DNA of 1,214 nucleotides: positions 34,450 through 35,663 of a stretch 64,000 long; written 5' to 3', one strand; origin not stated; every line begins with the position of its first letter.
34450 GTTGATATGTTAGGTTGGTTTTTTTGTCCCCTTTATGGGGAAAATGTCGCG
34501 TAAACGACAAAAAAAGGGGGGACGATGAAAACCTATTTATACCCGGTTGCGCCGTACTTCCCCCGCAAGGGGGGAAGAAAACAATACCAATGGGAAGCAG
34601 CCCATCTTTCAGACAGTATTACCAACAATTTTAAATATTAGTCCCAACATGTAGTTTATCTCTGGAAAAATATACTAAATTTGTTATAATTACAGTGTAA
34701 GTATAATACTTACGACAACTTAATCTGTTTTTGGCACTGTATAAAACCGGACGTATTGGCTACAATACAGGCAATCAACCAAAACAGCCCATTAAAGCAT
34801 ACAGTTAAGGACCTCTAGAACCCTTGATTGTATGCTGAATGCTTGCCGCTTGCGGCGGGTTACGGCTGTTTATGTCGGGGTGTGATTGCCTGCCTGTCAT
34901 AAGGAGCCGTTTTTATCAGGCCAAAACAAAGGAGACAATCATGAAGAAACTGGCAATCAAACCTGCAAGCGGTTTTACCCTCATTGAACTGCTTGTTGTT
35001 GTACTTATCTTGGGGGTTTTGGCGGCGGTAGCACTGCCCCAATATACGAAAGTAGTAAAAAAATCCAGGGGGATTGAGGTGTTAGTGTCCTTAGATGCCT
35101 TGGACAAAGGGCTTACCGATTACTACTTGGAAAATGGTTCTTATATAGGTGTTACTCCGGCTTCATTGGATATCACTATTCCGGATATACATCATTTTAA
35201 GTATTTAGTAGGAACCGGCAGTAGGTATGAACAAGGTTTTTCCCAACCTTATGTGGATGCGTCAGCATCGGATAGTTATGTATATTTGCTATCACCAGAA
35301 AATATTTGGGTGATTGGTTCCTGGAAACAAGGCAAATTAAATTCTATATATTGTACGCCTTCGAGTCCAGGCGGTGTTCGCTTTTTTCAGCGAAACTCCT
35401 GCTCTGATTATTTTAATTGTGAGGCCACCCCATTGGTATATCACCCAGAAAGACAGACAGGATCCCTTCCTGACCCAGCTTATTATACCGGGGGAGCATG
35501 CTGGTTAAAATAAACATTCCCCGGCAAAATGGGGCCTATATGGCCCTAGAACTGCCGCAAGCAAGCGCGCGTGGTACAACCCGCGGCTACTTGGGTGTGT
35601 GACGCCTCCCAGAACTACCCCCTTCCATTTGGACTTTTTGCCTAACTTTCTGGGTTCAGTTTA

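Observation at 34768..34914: Pilin leader RNA copy D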

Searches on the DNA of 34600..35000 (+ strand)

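Call 10: search_rna_families(source=window, start=34600, end=35000, threshold=evalue, max_evalue=10, show_alignments=3)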
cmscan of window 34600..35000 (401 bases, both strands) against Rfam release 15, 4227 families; matches with E-value up to 10: 5.
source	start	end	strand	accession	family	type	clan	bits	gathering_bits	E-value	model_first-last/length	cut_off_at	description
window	34607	34670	-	RF00338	snoR53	Gene; snRNA; snoRNA; CD-box;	CL00080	19.6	70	4.9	1-91/91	no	Small nucleolar RNA snR53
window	34622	34687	-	RF00898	mir-242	Gene; miRNA;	-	17.1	54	1.2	1-77/77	no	mir-242 microRNA precursor family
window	34882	34962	+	RF02550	RnaG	Gene; sRNA;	-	15.8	153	5.2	1-120/120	no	RnaG sRNA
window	34939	35000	+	RF01457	rli22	Gene; sRNA;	CL00114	14.7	80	9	1-62/111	3'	Listeria sRNA rli22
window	34661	34703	-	RF02350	psRNA6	Gene; sRNA;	-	8.1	60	6.7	1-333/333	no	Nitrosomonas sRNA psRNA6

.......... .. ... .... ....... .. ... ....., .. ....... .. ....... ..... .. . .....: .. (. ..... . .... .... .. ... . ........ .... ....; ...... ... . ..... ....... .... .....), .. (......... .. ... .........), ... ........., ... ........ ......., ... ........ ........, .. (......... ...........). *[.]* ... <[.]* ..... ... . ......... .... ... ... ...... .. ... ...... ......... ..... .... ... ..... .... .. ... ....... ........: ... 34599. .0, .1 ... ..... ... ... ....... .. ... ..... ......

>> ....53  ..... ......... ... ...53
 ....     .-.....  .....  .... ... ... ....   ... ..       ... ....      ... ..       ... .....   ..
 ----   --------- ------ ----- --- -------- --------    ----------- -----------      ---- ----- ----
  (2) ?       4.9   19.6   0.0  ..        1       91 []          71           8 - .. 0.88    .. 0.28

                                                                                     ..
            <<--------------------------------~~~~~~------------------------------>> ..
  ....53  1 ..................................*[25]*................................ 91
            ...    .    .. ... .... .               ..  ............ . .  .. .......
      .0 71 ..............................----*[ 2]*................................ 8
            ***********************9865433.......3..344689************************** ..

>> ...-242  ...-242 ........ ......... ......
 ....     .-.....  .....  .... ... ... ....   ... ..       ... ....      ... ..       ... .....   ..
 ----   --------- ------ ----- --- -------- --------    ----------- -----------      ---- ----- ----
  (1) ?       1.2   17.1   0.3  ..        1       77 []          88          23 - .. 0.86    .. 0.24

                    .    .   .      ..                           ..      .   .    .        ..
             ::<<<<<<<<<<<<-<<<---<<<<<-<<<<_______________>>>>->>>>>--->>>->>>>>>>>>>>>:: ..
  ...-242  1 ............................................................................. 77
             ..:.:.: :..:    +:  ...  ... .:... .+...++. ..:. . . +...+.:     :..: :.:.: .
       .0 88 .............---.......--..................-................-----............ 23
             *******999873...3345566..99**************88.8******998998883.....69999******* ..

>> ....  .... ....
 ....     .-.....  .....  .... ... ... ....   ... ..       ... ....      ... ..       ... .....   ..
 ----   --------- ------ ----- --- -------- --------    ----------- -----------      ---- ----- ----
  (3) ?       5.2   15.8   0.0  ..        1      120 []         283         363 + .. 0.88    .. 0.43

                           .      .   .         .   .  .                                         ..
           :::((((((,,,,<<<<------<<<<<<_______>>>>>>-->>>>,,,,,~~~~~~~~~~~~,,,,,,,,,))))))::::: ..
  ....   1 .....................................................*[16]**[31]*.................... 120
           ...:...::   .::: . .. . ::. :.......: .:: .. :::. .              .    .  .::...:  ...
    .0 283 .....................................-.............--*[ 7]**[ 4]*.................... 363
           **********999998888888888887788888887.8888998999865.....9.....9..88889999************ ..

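Call 30: build_rna_model(alignment_id=A2, structure=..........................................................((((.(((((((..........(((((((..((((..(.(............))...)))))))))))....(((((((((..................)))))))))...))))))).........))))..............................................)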
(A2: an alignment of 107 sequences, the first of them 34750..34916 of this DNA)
Model R1 built from alignment A2 (107 sequences, 235 columns); structure: as given.
model positions 171; base pairs 33; branch points 1; effective number of sequences 10.44; information 0.59 bits per position. Calibrated on 0.2 Mb of random sequence (short: E-values are rough).
structure used (alignment columns):
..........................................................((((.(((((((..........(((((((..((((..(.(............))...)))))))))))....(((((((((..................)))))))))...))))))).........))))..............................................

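Call 31: search_with_rna_model(model_id=R1, source=window, max_evalue=1, show_alignments=1)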
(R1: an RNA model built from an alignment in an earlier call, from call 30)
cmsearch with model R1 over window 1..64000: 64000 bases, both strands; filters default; matches with E-value up to 1: 12.
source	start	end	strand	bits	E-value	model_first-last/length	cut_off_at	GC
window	3825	4006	+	112.5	9.6e-23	1-171/171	no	0.43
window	20394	20566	+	103.9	7.1e-21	1-171/171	no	0.45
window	34750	34916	+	103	1.1e-20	1-171/171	no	0.47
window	58921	59088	-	84.3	1.2e-16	1-171/171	no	0.43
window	3871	3911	-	16.4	0.057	47-87/171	no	0.46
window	18847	18976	-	14.4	0.15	1-171/171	no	0.45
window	46667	46756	-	12.8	0.34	1-171/171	no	0.28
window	57772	57813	-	12.5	0.38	1-171/171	no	0.31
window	20505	20584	-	11.9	0.54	1-171/171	no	0.45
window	15129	15231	-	11.1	0.79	1-171/171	no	0.5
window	17444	17549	+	11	0.82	1-171/171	no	0.32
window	58071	58124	-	11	0.84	1-171/171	no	0.41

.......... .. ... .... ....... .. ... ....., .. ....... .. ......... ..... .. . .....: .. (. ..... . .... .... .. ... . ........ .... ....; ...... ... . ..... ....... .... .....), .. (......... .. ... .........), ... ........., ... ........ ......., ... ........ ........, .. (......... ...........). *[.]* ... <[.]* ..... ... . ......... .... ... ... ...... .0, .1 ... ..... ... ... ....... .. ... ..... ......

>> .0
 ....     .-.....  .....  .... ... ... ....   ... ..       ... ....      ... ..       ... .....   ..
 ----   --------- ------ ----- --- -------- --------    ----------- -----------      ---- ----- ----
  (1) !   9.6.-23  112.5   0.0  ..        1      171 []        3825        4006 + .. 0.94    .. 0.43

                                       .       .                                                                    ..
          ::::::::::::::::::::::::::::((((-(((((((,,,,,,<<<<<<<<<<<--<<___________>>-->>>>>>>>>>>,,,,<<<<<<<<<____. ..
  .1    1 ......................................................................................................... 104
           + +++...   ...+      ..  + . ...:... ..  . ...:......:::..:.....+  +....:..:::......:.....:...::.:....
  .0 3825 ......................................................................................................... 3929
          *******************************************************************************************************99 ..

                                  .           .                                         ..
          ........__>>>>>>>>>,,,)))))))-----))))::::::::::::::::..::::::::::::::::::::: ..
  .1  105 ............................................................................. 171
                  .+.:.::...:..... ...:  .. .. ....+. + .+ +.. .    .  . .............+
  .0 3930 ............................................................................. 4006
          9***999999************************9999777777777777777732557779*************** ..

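Call 33: search_with_rna_model(model_id=R1, sources=[L001, L002, L003, L004, L005, L006, L007, L008, L009, L010, L011, L013, L014, L015, L016, L017, L019, L020, L021, L022, L023, L024, L025, L026, L027, L028, L029, L030, L031, L032, L033, L035, L036, L037, L038, L039, L040, L041, L042, L043, L044, L045, L046, L047, L048, L049, L051, L052, L053, L055, L056, L057, L058, L059, L060, L061, L062, L063, L064, L065, L066, L067, L068, L069, L070, L071, L072, L073, L074, L075, L076, L077, L078, L079, L080, L081, L082, L083, L084, L085, L086, L087, L088, L089, L090, L091, L092, L093, L094, L095, L096, L097, L098, L100, L101, L103, L106, L107, L108, L109], max_evalue=0.001, make_alignment=true)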
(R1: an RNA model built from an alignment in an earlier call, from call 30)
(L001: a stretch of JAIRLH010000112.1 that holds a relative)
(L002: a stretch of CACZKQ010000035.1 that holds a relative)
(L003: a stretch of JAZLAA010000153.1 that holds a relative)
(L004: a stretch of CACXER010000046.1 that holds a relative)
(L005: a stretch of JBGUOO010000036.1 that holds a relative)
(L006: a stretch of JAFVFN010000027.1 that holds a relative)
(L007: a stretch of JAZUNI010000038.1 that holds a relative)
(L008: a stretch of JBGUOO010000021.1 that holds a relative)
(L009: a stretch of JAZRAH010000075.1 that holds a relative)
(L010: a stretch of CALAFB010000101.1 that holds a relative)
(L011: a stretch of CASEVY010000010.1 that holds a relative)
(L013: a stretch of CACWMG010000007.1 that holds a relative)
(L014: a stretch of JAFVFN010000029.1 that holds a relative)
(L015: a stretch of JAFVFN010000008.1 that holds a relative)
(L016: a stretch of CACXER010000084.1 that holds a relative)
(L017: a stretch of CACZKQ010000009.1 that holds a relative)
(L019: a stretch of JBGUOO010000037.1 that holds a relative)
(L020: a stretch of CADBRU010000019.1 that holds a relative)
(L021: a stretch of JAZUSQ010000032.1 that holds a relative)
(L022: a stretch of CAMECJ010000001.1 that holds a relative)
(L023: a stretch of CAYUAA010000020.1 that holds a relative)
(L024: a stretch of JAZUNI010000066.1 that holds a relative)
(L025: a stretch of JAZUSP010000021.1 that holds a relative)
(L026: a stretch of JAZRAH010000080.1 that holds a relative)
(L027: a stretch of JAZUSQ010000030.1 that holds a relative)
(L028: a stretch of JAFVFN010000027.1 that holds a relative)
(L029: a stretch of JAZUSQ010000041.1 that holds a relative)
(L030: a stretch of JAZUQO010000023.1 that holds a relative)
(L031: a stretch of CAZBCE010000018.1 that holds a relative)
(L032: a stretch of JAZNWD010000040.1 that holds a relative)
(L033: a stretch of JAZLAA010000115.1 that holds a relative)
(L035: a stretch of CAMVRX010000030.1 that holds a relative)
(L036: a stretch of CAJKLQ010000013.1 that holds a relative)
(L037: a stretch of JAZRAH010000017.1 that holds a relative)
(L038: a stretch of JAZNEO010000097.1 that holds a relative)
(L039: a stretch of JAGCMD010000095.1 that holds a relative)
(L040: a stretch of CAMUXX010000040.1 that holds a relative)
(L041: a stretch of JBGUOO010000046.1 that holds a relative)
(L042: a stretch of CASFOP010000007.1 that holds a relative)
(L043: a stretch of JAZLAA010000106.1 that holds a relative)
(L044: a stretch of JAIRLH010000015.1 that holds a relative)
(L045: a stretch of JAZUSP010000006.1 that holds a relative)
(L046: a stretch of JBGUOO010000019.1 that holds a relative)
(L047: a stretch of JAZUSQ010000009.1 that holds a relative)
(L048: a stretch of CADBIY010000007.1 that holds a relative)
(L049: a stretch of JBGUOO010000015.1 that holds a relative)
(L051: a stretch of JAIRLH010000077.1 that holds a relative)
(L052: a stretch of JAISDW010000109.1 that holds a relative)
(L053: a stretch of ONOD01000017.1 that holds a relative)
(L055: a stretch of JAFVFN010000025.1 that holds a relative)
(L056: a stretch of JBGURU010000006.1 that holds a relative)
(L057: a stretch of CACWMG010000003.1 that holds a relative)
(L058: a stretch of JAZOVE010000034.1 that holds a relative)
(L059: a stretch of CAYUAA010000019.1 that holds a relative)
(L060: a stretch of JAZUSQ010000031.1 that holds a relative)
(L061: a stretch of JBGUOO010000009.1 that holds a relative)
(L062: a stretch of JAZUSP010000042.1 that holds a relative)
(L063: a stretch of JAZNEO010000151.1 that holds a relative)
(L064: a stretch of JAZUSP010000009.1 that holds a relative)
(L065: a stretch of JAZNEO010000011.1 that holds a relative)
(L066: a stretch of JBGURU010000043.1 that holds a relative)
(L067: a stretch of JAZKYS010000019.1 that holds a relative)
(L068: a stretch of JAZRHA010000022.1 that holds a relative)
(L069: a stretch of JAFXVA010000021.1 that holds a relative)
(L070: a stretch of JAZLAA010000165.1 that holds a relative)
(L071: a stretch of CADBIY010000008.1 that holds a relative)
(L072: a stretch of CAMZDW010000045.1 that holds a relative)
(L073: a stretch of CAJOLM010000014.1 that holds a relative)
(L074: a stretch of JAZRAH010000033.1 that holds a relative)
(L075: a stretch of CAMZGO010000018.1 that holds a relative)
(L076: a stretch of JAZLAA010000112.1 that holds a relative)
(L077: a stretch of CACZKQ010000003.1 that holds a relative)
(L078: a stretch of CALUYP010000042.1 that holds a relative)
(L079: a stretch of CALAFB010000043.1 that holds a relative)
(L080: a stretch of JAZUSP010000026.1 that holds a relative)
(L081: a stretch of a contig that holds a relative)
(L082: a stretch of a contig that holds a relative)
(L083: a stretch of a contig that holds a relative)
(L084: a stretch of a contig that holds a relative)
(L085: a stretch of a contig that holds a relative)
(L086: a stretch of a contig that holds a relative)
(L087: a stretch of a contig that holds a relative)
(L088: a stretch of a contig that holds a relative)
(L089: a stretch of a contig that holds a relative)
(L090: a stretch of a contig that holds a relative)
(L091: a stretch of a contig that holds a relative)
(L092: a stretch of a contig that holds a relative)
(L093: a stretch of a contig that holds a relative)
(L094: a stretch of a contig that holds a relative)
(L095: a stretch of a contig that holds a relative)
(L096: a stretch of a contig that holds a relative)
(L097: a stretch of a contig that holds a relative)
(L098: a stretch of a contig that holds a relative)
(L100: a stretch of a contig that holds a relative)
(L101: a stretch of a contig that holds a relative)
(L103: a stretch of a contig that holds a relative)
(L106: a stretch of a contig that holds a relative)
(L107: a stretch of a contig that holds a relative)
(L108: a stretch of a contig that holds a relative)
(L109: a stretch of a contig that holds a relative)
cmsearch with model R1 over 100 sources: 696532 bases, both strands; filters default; matches with E-value up to 0.001: 123.
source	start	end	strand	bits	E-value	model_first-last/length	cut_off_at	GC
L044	3387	3561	+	153.9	1.2e-30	1-171/171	no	0.4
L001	1204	1378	-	152.7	2.2e-30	1-171/171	no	0.42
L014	7089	7257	-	151.1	4.8e-30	1-171/171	no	0.39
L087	2739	2912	+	148.2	2e-29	1-171/171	no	0.43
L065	1642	1818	-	147.7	2.6e-29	1-171/171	no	0.45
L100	5594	5768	-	147.3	3.1e-29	1-171/171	no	0.43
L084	3822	3993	+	146.9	3.8e-29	1-171/171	no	0.42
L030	7092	7267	+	146.6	4.5e-29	1-171/171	no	0.41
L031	4323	4495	-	144.1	1.5e-28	1-171/171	no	0.38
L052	2123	2298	-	143.8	1.8e-28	1-171/171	no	0.44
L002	134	304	+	143.5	2.1e-28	1-171/171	no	0.46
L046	7388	7559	+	141.7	5.1e-28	1-171/171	no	0.42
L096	392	563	+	140.2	1.1e-27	1-171/171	no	0.45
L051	182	357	-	140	1.2e-27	1-171/171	no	0.46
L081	2590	2763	+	139.4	1.6e-27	1-171/171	no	0.41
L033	1957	2135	-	139.1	1.9e-27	1-171/171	no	0.39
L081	1348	1523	+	137.1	5.1e-27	1-171/171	no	0.41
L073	96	267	-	136.8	5.8e-27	1-171/171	no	0.52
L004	2408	2581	-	136.8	5.8e-27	1-171/171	no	0.42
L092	457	629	+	136.3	7.7e-27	1-171/171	no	0.41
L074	4193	4371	-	136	8.9e-27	1-171/171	no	0.42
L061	6721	6893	-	134.8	1.6e-26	1-171/171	no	0.46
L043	4536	4720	-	133.8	2.6e-26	1-171/171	no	0.47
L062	1763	1932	+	133.3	3.3e-26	1-171/171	no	0.43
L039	1527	1698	-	133.1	3.6e-26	1-171/171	no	0.47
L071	6133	6302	+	133.1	3.8e-26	1-171/171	no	0.39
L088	890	1063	-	132.4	5.3e-26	1-171/171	no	0.44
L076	1561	1732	-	130.5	1.4e-25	1-171/171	no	0.45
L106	207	380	+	130.1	1.7e-25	1-171/171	no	0.48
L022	7213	7388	-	129.7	2e-25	1-171/171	no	0.45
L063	82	256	+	129.3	2.4e-25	1-171/171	no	0.42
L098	724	896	-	129.3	2.5e-25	1-171/171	no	0.46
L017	7301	7479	+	129.3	2.5e-25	1-171/171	no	0.42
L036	704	884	+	129.2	2.5e-25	1-171/171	no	0.46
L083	2966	3135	+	129.2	2.5e-25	1-171/171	no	0.34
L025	7612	7780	+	129.1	2.7e-25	1-171/171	no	0.46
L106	5772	5948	+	128.5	3.6e-25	1-171/171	no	0.43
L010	4878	5049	+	128.5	3.7e-25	1-171/171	no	0.35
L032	4730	4894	-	127.8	5.1e-25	1-171/171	no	0.43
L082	1121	1300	-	127.7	5.4e-25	1-171/171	no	0.42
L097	3160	3339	-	127.5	6.1e-25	1-171/171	no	0.49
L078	1399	1571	+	127.2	7.1e-25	1-171/171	no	0.49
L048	4043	4219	+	126.9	8.1e-25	1-171/171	no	0.45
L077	609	776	+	126.1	1.2e-24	1-171/171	no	0.42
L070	238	411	+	126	1.3e-24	1-171/171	no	0.43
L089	2611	2781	-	125.9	1.4e-24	1-171/171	no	0.4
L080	3530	3699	-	125.7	1.4e-24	1-171/171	no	0.42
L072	361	537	-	125.3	1.8e-24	1-171/171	no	0.45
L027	2772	2941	+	125.1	2e-24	1-171/171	no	0.42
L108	4014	4183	-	125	2.1e-24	1-171/171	no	0.44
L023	4697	4867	-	124.7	2.4e-24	1-171/171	no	0.49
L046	3285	3457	+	124.5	2.7e-24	1-171/171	no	0.48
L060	6903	7074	+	123.6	4.2e-24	1-171/171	no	0.45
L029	1439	1610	-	123.2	5e-24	1-171/171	no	0.49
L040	6959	7126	+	123.2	5e-24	1-171/171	no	0.42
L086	4726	4893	+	122.7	6.5e-24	1-171/171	no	0.4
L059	4196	4369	+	122.5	7.2e-24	1-171/171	no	0.45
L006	1112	1278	+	122.3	8.2e-24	1-171/171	no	0.4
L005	4276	4447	+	122.1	8.9e-24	1-171/171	no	0.45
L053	5531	5705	-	122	9.4e-24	1-171/171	no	0.48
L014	2574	2741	-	121.9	9.7e-24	1-171/171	no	0.4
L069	1196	1368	-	120.4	2e-23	1-171/171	no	0.36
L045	4089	4258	+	119.7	2.9e-23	1-171/171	no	0.49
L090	7663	7834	-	118.9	4.3e-23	1-171/171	no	0.42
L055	3631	3801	+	118.1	6.4e-23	1-171/171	no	0.47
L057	7414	7585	-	118.1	6.6e-23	1-171/171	no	0.42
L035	2244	2416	+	118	6.7e-23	1-171/171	no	0.42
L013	1965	2140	-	116.8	1.2e-22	1-171/171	no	0.47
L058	6447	6615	+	116.2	1.6e-22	1-171/171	no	0.35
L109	5829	6001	+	115.4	2.5e-22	1-171/171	no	0.4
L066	6262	6431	+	115.4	2.5e-22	1-171/171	no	0.38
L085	4013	4181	-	115.2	2.8e-22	1-171/171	no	0.39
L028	4365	4546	+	114.5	3.9e-22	1-171/171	no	0.39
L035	5887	6053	+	114.5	3.9e-22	1-171/171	no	0.45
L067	4604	4766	+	114.4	4.1e-22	1-171/171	no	0.29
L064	4379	4550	-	114.2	4.5e-22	1-171/171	no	0.45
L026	5476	5649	-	113.7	5.8e-22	1-171/171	no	0.4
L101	3678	3855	-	113.6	6.1e-22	1-171/171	no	0.46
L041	3959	4126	+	113.5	6.3e-22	1-171/171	no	0.39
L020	2980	3156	+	111.9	1.4e-21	1-171/171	no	0.45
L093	5325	5505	-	110.4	3e-21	1-171/171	no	0.51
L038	2542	2699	-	110.2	3.3e-21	1-171/171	no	0.45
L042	2228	2408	+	110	3.6e-21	1-171/171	no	0.51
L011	5848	6022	-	109.6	4.4e-21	1-171/171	no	0.41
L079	7765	7935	+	109.2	5.5e-21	1-171/171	no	0.44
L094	3933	4111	-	109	5.9e-21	1-171/171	no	0.51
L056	6388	6568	+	108.8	6.8e-21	1-171/171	no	0.38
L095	5915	6087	-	108.7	7.1e-21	1-171/171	no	0.38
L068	3963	4126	-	106.2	2.4e-20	1-171/171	no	0.32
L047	119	283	+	105.9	2.9e-20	1-171/171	no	0.45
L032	7114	7288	-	105.1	4.1e-20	1-171/171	no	0.44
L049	7264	7422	-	104.9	4.6e-20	1-171/171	no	0.47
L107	296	465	+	103.7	8.3e-20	1-171/171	no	0.47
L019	4007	4176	+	103.6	9e-20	1-171/171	no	0.43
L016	3840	4002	+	101.7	2.2e-19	1-171/171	no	0.42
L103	2292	2464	+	101.6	2.3e-19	1-171/171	no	0.48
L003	95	259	-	100.3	4.6e-19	1-171/171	no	0.48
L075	5439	5608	-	100.1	5.1e-19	1-171/171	no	0.39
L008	743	917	+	99.2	7.7e-19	1-171/171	no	0.45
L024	49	222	-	99.1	8.1e-19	1-171/171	no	0.43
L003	4667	4828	-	98.9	9.3e-19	1-171/171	no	0.5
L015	18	175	+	97.2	2.1e-18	1-171/171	no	0.42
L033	4981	5153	+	96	3.9e-18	1-171/171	no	0.55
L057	3805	3974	-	95.7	4.4e-18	1-171/171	no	0.48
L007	6570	6731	-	94.7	7.3e-18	1-171/171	no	0.48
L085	6371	6552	+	93.6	1.3e-17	1-171/171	no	0.43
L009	2373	2533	+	93.2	1.5e-17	1-171/171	no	0.43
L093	1362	1530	-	91.2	4.1e-17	1-171/171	no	0.4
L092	7415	7570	+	91.2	4.2e-17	1-171/171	no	0.45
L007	651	815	+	90.8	5.1e-17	1-171/171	no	0.48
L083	5360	5528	+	89.1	1.2e-16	1-171/171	no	0.37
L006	6858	7037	-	79.5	1.4e-14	1-171/171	no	0.48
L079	6330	6496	+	75.6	9.9e-14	1-171/171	no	0.43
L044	6885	7040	-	75.5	1e-13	1-171/171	no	0.35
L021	6957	7121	+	75.5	1e-13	1-171/171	no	0.48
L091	4883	5042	+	73.4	3e-13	1-171/171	no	0.47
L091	77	235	+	70.2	1.5e-12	1-171/171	no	0.47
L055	6492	6651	+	69.3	2.3e-12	1-171/171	no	0.42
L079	140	310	+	66.9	7.7e-12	1-171/171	no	0.43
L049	4596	4755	-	64.2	2.8e-11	1-171/171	no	0.5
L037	1525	1708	-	58.9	3.9e-10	1-171/171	no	0.51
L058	6555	6657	-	31.6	0.00031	1-171/171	no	0.38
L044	3501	3589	-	30.4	0.00057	1-171/171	no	0.3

Alignment A3: 123 matches aligned to the model, 264 columns, each read 5' to 3' on its own strand. Consensus structure (alignment columns), stored with it:
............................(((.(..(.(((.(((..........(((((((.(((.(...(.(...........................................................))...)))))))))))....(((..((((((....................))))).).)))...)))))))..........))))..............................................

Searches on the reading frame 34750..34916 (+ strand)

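Call 52: search_protein_families(library=pfam, proteins=[L095:4968-5831:-, L082:105-1100:-], max_evalue=0.0001)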
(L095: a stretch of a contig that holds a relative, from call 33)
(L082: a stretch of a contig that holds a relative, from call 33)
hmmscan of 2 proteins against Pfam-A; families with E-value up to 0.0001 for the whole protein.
L095:4968-5831:- (288 aa): 1 family
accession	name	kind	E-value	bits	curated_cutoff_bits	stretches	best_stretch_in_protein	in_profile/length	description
PF21939.1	Gp10_C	-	9e-07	30.3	27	1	202-286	52-138/139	Baseplate structural protein Gp10, C-terminal domain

L082:105-1100:- (332 aa): 1 family
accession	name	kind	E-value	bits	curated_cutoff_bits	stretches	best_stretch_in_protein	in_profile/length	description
PF13651.11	EcoRI_methylase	-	1.4e-138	462.4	26.4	1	6-329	2-344/345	Adenine-specific methyltransferase EcoRI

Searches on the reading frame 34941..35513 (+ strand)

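Call 41: search_protein_families(library=pfam, proteins=[window:34941-35513:+], max_evalue=0.01)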
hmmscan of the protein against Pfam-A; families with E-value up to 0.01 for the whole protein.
window:34941-35513:+ (190 aa): 1 family
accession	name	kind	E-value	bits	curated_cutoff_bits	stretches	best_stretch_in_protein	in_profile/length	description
PF07963.17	N_methyl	-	1.5e-07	31.1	21.2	1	9-32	4-27/27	Prokaryotic N-terminal methylation motif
